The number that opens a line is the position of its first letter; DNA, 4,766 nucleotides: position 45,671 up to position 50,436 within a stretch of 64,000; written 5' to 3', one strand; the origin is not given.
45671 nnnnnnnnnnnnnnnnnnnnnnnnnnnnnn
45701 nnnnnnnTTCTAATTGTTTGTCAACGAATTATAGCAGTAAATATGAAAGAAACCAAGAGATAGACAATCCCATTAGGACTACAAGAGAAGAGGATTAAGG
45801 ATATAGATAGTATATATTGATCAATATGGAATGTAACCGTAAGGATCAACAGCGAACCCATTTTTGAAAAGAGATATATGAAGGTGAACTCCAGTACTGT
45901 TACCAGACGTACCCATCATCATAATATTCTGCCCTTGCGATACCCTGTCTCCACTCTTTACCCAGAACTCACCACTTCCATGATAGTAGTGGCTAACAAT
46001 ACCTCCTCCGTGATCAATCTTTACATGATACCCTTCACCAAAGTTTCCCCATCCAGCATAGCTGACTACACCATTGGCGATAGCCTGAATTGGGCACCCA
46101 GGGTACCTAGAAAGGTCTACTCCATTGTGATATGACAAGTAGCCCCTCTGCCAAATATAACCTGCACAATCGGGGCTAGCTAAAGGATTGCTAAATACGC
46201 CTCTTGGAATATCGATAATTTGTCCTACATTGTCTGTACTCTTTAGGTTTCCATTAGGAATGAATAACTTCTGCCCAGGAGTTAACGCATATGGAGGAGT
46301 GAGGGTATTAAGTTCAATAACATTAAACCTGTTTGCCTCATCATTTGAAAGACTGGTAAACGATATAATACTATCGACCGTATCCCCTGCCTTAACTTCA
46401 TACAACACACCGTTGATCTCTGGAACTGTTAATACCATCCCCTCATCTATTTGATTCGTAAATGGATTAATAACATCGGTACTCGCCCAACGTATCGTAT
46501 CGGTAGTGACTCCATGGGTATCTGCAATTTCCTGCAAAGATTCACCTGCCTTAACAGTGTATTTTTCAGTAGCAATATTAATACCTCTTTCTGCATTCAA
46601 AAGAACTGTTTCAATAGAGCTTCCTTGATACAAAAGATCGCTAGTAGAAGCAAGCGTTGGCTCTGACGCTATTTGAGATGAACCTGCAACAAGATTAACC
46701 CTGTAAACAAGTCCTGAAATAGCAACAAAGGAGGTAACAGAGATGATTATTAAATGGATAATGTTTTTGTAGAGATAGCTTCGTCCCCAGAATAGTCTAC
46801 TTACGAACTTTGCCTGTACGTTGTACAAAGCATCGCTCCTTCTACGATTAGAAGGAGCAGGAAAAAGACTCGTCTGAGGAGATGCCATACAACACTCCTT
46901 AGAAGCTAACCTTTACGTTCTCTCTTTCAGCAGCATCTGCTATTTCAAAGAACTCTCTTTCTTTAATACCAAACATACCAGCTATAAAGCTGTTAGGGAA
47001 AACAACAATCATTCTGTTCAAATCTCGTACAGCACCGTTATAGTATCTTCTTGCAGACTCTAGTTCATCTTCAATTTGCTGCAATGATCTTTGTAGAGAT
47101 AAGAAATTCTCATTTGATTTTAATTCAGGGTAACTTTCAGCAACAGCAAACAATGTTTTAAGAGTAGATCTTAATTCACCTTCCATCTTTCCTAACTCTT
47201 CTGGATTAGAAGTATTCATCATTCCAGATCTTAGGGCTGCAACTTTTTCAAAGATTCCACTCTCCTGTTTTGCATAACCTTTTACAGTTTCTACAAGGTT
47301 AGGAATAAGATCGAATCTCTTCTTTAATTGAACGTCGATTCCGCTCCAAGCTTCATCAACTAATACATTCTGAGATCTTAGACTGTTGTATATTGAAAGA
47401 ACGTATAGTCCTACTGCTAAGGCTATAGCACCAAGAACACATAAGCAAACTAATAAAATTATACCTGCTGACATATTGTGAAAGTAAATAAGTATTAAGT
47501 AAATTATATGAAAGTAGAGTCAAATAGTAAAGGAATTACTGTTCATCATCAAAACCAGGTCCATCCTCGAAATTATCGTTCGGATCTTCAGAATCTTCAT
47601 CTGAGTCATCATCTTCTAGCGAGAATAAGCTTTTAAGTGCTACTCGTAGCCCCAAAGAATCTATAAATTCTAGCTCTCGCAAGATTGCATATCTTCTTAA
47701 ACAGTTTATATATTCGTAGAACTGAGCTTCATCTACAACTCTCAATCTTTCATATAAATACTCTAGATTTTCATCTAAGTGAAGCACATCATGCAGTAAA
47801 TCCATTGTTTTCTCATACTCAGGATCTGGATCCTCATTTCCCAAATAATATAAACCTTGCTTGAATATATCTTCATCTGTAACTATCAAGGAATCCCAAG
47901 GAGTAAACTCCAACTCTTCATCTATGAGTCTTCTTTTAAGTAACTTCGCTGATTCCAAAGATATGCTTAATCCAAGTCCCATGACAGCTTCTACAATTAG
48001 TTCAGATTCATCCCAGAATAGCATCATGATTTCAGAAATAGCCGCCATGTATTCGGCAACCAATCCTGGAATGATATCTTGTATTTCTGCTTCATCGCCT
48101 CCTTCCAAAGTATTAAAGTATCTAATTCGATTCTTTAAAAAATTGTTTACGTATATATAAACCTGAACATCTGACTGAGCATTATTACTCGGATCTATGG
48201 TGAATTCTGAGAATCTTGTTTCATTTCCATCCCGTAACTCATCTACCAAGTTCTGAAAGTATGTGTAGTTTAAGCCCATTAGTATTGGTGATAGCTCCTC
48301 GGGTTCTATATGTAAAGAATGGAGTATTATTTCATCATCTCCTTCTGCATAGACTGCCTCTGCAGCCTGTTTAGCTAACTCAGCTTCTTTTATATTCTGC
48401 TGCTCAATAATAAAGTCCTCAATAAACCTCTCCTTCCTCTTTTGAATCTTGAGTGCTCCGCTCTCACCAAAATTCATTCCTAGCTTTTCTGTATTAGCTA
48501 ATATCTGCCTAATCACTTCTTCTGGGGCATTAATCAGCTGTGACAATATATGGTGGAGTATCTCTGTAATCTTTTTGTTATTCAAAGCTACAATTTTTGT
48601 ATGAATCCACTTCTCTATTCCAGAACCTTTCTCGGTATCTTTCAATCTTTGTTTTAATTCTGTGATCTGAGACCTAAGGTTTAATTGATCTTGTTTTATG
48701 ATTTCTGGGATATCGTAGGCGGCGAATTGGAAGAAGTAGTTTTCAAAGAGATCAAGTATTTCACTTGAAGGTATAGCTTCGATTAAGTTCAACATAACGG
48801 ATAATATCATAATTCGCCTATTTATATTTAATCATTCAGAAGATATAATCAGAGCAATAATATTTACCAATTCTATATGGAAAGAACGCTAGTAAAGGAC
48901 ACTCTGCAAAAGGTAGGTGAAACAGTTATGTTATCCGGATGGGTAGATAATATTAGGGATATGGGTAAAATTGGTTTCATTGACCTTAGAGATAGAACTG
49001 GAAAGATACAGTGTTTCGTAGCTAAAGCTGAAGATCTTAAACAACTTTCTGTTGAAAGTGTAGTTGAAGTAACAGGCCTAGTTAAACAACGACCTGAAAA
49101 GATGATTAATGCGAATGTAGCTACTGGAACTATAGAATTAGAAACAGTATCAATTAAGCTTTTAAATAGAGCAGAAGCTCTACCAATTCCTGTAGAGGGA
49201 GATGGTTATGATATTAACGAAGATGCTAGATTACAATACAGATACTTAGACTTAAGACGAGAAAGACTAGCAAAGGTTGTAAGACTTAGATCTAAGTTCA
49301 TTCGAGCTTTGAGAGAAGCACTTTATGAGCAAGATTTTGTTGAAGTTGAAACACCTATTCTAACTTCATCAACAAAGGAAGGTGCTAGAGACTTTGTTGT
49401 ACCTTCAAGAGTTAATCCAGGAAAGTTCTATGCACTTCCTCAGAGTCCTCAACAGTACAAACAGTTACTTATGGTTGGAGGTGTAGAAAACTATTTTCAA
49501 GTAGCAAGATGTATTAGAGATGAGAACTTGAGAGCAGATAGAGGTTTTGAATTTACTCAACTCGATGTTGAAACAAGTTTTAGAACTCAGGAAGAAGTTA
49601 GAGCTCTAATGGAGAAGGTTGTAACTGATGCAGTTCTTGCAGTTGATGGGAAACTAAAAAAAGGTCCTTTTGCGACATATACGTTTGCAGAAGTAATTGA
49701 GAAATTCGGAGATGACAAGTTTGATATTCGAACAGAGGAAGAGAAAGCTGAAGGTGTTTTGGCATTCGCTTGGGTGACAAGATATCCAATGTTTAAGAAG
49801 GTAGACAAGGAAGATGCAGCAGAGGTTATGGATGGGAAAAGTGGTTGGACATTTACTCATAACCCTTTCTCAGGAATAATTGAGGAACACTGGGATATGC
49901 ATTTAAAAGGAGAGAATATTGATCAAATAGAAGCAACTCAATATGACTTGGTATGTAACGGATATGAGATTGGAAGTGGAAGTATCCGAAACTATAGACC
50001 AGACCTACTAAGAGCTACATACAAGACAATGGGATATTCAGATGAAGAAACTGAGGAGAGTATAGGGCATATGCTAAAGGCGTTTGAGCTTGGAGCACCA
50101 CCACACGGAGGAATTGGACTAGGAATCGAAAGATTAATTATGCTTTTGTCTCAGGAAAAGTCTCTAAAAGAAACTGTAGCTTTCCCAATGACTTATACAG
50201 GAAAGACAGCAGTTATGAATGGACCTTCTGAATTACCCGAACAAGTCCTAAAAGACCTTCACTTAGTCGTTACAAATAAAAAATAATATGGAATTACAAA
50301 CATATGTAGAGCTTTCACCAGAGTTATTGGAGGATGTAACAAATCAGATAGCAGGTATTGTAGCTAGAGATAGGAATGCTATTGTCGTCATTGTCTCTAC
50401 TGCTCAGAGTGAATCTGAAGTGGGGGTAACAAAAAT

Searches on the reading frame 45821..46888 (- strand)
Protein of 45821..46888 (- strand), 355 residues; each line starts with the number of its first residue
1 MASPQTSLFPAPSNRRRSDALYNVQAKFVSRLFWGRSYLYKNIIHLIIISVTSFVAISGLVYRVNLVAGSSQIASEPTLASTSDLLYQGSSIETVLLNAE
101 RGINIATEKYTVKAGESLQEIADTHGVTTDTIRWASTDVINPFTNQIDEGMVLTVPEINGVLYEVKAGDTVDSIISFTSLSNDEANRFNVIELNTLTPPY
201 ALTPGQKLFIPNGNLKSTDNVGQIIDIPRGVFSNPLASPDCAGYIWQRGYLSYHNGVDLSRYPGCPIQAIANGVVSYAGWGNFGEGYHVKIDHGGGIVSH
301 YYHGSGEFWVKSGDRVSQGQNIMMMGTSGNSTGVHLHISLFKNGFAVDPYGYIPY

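Call 65: search_protein_families(library=pfam, proteins=[window:45821-46888:-], max_evalue=0.00001)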
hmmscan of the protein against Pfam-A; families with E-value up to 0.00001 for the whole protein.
window:45821-46888:- (355 aa): 2 families
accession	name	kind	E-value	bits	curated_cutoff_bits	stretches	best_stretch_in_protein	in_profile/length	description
PF01551.29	Peptidase_M23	-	1.1e-23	83.7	28.7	1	253-349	2-96/96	Peptidase family M23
PF01476.26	LysM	-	1.4e-11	44.5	20.9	0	110-156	1-43/43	LysM domain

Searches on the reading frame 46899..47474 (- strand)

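Call 66: search_protein_families(library=pfam, proteins=[window:46899-47474:-], max_evalue=0.00001)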
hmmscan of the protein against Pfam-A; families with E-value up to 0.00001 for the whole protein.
window:46899-47474:- (191 aa): 1 family
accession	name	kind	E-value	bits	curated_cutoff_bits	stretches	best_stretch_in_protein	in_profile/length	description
PF04011.17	LemA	-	1.3e-57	194.3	26.2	1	42-191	1-149/149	LemA family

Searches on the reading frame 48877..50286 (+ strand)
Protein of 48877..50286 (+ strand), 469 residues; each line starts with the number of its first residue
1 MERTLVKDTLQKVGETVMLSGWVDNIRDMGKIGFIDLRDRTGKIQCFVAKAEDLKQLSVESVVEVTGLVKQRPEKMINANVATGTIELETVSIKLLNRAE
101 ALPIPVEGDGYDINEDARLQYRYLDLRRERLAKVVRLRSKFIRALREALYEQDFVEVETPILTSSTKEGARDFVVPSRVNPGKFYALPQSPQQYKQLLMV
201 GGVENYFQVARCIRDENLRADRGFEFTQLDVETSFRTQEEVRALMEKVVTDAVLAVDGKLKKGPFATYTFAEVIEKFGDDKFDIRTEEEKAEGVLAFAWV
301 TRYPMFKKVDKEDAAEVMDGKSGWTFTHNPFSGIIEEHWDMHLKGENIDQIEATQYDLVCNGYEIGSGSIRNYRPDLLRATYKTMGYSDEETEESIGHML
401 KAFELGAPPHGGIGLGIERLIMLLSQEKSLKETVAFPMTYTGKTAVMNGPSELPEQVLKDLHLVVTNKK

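Call 66: search_protein_families(library=pfam, proteins=[window:48877-50286:+], max_evalue=0.00001)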
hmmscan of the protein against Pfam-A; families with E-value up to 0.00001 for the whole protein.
window:48877-50286:+ (469 aa): 2 families
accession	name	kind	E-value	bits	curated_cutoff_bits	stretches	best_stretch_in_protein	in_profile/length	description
PF00152.25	tRNA-synt_2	-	9.7e-99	330.7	25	1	114-439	1-307/308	tRNA synthetases class II (D, K and N)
PF01336.31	tRNA_anti-codon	-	6.1e-18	65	27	1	17-75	1-63/75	OB-fold nucleic acid binding domain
